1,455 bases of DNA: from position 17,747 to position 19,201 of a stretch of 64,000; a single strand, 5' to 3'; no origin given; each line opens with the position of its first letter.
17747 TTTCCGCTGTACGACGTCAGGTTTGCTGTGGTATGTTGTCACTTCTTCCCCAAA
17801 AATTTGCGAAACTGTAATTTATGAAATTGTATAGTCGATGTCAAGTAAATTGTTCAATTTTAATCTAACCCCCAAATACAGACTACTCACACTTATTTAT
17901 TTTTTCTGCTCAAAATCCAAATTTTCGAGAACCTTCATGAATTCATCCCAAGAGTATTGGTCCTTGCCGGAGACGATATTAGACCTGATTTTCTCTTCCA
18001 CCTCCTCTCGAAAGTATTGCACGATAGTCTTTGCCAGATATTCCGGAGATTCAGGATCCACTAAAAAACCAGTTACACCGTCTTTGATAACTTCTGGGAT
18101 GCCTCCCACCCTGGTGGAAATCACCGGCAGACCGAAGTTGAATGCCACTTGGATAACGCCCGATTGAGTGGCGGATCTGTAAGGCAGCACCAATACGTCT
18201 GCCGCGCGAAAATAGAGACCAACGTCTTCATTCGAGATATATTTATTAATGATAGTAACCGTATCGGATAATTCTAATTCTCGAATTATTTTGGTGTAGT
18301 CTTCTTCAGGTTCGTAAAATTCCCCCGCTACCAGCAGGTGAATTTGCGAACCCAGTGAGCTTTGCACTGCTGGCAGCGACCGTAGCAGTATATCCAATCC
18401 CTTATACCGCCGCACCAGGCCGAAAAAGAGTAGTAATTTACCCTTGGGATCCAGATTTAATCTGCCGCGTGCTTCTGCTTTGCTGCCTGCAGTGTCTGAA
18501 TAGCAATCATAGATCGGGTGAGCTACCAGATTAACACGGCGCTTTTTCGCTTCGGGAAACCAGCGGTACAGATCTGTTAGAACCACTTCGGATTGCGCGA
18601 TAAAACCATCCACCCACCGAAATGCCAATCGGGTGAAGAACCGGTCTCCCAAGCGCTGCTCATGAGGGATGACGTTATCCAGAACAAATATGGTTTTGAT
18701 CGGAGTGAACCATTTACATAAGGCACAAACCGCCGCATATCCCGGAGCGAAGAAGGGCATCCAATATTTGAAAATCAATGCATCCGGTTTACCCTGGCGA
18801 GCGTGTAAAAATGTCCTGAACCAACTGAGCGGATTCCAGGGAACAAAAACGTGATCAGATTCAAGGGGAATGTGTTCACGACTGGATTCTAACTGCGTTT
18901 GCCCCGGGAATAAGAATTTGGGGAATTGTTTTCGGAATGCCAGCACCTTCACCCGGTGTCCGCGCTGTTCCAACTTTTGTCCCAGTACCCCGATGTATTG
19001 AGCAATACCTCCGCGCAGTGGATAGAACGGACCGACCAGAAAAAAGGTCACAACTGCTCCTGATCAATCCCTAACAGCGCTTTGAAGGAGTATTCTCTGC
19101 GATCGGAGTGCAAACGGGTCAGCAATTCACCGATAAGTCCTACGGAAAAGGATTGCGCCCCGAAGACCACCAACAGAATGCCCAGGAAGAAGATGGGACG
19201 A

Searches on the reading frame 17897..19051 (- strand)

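Call 75: search_protein_families(library=pfam, proteins=[window:17897-19051:-], max_evalue=0.001)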
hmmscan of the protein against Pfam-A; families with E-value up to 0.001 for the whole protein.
window:17897-19051:- (384 aa): 4 families
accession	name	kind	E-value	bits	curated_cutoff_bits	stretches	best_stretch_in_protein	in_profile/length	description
PF13692.12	Glyco_trans_1_4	-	1.9e-27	96.7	27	1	205-346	2-139/142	Glycosyl transferases group 1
PF00534.26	Glycos_transf_1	-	7e-27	94.5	26.4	1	191-350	2-159/172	Glycosyl transferases group 1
PF13579.12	Glyco_trans_4_4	-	1.2e-10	42.4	29.7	1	14-173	1-154/158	Glycosyl transferase 4-like domain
PF13439.12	Glyco_transf_4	-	5.1e-10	40.1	28.5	1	14-171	2-157/170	Glycosyltransferase Family 4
